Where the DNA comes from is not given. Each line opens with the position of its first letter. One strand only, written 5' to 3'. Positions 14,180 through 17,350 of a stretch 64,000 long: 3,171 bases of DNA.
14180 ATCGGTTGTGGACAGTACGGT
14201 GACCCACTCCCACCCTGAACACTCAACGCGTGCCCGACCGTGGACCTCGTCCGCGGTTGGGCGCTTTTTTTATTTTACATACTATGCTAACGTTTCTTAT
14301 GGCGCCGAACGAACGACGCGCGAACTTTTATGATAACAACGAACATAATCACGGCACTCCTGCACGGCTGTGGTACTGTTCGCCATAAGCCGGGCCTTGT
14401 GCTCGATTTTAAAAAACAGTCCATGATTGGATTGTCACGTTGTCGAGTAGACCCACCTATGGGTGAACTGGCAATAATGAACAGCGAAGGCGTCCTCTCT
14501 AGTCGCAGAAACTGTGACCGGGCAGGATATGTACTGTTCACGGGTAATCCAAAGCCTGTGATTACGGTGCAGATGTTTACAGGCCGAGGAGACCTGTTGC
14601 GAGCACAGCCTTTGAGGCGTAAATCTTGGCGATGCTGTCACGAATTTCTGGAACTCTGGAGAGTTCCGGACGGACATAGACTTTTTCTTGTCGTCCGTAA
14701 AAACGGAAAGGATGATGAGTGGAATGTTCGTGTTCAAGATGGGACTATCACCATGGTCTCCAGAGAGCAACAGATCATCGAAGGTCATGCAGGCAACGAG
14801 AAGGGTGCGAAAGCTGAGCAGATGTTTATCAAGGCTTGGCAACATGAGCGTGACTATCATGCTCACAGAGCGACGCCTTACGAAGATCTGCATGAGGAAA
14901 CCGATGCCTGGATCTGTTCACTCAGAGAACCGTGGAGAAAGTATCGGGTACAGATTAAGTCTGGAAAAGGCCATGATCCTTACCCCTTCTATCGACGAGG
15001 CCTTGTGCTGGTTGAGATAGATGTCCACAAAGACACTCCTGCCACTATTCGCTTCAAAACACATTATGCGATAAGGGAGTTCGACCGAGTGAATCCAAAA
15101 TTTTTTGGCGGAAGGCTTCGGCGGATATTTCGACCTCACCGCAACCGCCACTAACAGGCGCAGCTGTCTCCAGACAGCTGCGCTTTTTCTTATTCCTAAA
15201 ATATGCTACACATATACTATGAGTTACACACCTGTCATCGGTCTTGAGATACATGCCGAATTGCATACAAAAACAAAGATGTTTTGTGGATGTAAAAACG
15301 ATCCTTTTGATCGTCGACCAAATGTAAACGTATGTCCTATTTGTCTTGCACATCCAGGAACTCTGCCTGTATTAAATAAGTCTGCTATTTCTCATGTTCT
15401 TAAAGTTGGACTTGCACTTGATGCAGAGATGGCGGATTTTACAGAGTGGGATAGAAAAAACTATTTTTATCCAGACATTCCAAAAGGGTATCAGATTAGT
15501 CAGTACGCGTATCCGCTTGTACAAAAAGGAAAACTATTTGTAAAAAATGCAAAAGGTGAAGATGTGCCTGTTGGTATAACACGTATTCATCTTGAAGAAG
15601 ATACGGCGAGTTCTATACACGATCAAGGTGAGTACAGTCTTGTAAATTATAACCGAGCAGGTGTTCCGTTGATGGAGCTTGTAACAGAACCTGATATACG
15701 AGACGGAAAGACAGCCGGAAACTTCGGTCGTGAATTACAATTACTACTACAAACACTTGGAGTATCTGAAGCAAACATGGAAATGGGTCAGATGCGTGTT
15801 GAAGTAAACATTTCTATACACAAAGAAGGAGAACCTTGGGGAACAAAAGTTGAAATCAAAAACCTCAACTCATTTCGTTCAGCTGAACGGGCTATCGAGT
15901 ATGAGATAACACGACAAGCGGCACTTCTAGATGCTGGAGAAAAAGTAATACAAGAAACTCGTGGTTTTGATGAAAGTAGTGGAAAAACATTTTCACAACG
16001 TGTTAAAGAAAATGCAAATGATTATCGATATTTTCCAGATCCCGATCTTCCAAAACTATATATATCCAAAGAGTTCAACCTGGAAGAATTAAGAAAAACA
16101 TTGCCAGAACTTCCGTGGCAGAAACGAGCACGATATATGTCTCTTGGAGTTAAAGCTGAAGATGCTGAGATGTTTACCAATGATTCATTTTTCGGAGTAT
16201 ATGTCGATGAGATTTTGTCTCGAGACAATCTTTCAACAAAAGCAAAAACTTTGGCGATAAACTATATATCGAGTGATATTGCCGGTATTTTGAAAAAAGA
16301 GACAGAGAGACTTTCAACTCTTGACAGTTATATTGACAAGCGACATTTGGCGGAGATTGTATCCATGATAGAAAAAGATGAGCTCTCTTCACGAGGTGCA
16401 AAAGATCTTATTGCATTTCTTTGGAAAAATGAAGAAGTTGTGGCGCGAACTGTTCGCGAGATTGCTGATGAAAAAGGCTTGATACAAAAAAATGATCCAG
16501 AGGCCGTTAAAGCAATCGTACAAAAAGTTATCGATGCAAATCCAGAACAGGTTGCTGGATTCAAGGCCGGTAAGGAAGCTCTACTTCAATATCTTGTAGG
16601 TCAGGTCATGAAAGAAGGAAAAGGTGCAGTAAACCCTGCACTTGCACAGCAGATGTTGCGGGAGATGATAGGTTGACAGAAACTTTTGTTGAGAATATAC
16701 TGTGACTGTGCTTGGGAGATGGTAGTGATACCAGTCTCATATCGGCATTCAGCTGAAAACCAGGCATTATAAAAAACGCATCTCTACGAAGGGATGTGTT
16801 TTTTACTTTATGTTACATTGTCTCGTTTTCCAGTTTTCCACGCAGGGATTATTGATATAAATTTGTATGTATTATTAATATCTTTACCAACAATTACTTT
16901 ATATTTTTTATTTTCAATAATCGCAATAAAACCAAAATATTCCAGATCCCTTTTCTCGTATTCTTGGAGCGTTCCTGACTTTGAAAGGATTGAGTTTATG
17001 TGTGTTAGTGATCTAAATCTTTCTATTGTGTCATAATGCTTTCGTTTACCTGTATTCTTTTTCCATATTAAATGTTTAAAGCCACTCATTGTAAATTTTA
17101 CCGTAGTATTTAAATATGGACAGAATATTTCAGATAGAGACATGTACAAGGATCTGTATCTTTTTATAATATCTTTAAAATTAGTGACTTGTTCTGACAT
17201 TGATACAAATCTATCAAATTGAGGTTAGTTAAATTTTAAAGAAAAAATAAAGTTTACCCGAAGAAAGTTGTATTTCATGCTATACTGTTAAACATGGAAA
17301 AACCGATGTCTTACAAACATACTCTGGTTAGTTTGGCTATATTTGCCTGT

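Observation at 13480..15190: GC-rich two-gene ORFan islet inserted between obg and gatB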

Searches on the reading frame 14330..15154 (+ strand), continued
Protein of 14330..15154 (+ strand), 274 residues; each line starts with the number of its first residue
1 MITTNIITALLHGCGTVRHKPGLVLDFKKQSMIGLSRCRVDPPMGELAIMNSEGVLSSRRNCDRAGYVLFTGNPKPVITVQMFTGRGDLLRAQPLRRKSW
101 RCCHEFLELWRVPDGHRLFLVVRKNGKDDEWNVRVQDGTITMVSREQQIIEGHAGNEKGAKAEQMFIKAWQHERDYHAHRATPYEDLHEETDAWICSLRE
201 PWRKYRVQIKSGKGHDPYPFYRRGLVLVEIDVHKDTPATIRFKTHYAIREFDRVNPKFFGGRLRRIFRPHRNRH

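Call 82: search_protein_families(library=pfam, proteins=[P0013, P0014, P0015, P0016, P0017, P0018, P0019, P0020, P0021], max_evalue=10)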
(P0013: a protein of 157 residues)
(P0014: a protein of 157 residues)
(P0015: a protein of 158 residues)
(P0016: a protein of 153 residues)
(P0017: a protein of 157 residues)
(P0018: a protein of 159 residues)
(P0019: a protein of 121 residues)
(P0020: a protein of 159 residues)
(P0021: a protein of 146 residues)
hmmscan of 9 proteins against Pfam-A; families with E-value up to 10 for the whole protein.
P0013 (157 aa): 0 families

P0014 (157 aa): 0 families

P0015 (158 aa): 1 family
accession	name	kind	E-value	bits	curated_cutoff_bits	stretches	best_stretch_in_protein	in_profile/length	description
PF17920.6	TetR_C_16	-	0.053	14.2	26.2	1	49-105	4-59/107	Tetracyclin repressor-like, C-terminal domain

P0016 (153 aa): 2 families
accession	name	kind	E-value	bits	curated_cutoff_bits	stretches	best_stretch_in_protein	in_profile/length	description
PF08557.15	Lipid_DES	-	0.1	12.5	23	1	103-118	6-21/37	Sphingolipid Delta4-desaturase (DES)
PF07768.16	PVL_ORF50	-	0.27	12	27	1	24-59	53-88/116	PVL ORF-50-like family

P0017 (157 aa): 0 families

P0018 (159 aa): 0 families

P0019 (121 aa): 1 family
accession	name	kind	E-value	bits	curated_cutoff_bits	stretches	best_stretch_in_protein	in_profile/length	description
PF08378.17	NERD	-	0.033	15.1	22.1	1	14-109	2-93/111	Nuclease-related domain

P0020 (159 aa): 1 family
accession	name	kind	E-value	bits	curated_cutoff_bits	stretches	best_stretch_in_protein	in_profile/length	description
PF14417.12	MEDS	-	0.032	14.5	29.8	1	29-93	58-125/161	MEDS: MEthanogen/methylotroph, DcmR Sensory domain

P0021 (146 aa): 0 families

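Call 87: find_related_loci(query=A7, collection=viral_contigs, flank=4000)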
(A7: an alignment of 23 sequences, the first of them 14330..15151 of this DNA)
Query A7 (274 aa) in viral_contigs; peptide patterns used: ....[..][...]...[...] (x = any residue, [..] = any of these).
35 stretches matched a pattern, but none encodes a relative of the query by tblastn (E <= 1e-3).

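Call 90: search_dna_similar(query=window:14330-15151:+, collection=phages, mode=protein, max_evalue=0.01, max_rows=10)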
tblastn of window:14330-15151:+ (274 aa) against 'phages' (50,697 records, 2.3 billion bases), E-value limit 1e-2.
No match.

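Call 92: search_dna_similar(query=window:14330-15151:+, collection=plasmids, mode=protein, max_evalue=0.01, max_rows=10)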
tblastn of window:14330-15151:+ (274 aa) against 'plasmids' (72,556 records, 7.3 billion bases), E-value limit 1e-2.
No match.

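Call 98: find_related_loci(query=P0009, collection=metagenome_contigs, flank=5000)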
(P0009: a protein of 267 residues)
Query P0009 (267 aa) in metagenome_contigs; peptide patterns used: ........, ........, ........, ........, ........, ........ (x = any residue, [..] = any of these).
104 stretches matched a pattern; 1 encode a relative of the query (tblastn E <= 1e-3); 1 distinct loci.
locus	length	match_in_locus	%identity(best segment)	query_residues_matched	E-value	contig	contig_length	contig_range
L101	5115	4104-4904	100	1-267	0e+0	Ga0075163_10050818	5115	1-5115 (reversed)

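Call 111: search_solved_structures(query=A1, max_evalue=1)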
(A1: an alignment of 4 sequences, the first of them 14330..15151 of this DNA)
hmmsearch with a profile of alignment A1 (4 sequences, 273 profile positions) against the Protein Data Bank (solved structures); distinct sequences matched with E-value up to 1: 1.
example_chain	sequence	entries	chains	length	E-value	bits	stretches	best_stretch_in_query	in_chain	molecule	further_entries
6x1l_A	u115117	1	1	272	0.036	16.6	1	54-121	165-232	WbbZ protein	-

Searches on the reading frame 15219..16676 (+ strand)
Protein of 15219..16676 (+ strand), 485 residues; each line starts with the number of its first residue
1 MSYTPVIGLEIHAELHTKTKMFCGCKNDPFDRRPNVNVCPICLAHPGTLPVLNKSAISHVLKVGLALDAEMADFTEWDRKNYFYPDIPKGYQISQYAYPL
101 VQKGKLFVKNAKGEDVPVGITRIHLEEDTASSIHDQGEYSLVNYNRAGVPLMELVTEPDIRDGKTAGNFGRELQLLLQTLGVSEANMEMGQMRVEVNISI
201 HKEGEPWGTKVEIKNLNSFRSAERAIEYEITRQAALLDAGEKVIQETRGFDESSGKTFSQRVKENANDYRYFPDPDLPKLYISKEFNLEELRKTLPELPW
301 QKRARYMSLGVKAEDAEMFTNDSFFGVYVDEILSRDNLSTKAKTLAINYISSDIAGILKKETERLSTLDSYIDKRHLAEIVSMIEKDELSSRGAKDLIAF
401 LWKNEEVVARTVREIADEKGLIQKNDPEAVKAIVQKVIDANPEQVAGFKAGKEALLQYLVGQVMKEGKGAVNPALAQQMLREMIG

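Call 4: search_protein_families(library=pfam, proteins=[window:15219-16676:+], max_evalue=1)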
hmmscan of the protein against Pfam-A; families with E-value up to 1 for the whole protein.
window:15219-16676:+ (485 aa): 4 families
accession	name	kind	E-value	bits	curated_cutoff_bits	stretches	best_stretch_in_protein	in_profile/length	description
PF02934.20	GatB_N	-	3.4e-110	368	23.4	1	6-286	2-275/277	GatB/GatE catalytic domain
PF02637.23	GatB_Yqey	-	5.6e-32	111.1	27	1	342-484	12-148/148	GatB domain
PF19148.5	DUF5830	-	0.096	13.1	26.8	1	379-429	7-56/114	Family of unknown function (DUF5830)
PF09280.16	XPC-binding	-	0.2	11.8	26.4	0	425-461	19-55/57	XPC-binding domain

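Call 26: find_related_loci(query=window:15219-16673:+, collection=genome_contigs, flank=5000)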
Query window:15219-16673:+ (485 aa) in genome_contigs; peptide patterns used: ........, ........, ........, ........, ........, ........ (x = any residue, [..] = any of these).
598 stretches matched a pattern (row limit reached: there are more); 584 encode a relative of the query (tblastn E <= 1e-3); the best 80 are kept; 80 distinct loci.
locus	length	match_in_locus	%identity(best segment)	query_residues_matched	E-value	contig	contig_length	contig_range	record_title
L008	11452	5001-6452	75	2-484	0e+0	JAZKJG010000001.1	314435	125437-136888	MAG: Patescibacteria group bacterium isolate ADI_DC_SW_02_SPN_11032020-bin093_1 DCSW02SPN_B093_1_000000000001, whole gen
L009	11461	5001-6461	71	3-484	0e+0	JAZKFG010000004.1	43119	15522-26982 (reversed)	MAG: Patescibacteria group bacterium isolate DC_HB_02_SPN181219-bin067_1 DCHB02SPN_B067_1_000000000004, whole genome sho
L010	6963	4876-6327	68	3-484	0e+0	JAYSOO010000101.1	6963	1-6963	MAG: Candidatus Parcubacteria bacterium isolate GFS_112 GFS_112_100, whole genome shotgun sequence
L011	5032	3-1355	68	34-484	0e+0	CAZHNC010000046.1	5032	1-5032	MAG TPA_asm: uncultured Candidatus Saccharibacteria bacterium isolate SRP220891_co5_60 genome assembly, contig: NODE_165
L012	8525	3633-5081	57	2-484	0e+0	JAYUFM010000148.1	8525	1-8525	MAG: bacterium isolate GFS_7744 GFS_7744_147, whole genome shotgun sequence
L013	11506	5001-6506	57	2-484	0e+0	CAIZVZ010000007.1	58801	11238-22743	uncultured bacterium isolate Loc080925-6m_bin-1435 genome assembly, contig: bin-1435:07/21, whole genome shotgun sequenc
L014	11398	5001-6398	58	3-484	0e+0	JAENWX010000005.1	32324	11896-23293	MAG: Candidatus Paceibacterota bacterium isolate 5_8_m_bin13 k141_706032_length_32324_cov_90.9314, whole genome shotgun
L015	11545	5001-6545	53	3-485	1e-180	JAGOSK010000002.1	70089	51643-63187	MAG: Candidatus Paceibacterota bacterium isolate Gw_Eff_bin_316 Gw_Eff_519_length_70089_cov_24.220863, whole genome shot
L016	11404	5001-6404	58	3-485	2e-180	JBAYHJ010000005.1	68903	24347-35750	MAG: Candidatus Paceibacterota bacterium isolate SO_2016_GW1_147 scaffold00861_OW334_2016, whole genome shotgun sequence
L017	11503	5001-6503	54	3-484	2e-179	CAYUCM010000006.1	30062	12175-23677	MAG TPA_asm: uncultured Candidatus Saccharibacteria bacterium isolate SRP286056_co1_704 genome assembly, contig: NODE_17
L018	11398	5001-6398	58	3-484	3e-179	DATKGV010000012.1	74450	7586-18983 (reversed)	MAG TPA_asm: Candidatus Paceibacterota bacterium isolate SMAG_U14560 k141_171700, whole genome shotgun sequence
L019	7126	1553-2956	57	2-485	2e-179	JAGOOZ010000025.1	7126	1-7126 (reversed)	MAG: Candidatus Paceibacterota bacterium isolate Gw_Bodden_bin_209 Gw_Bodden_16931_length_7126_cov_5.088441, whole genom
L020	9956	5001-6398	55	3-485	2e-178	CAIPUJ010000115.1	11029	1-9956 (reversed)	uncultured bacterium isolate Loclat_bin-14315 genome assembly, contig: bin-14315:115/117, whole genome shotgun sequence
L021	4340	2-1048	76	138-484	0e+0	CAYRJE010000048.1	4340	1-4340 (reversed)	MAG TPA_asm: uncultured Candidatus Saccharibacteria bacterium isolate SRP285395_co2_367 genome assembly, contig: NODE_32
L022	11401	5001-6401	56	3-485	4e-178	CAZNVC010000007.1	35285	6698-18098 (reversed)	MAG TPA_asm: uncultured Candidatus Saccharibacteria bacterium isolate SRP278252_co1_774 genome assembly, contig: NODE_18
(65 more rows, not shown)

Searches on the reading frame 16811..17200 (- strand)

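Call 84: search_protein_families(library=pfam, proteins=[window:16811-17200:-], max_evalue=0.01)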
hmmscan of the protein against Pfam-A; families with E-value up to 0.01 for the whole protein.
window:16811-17200:- (130 aa): 1 family
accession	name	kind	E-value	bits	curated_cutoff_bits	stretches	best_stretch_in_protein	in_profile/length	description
PF18798.6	LPD3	-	0.0013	19.3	27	1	24-102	22-100/114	Large polyvalent protein-associated domain 3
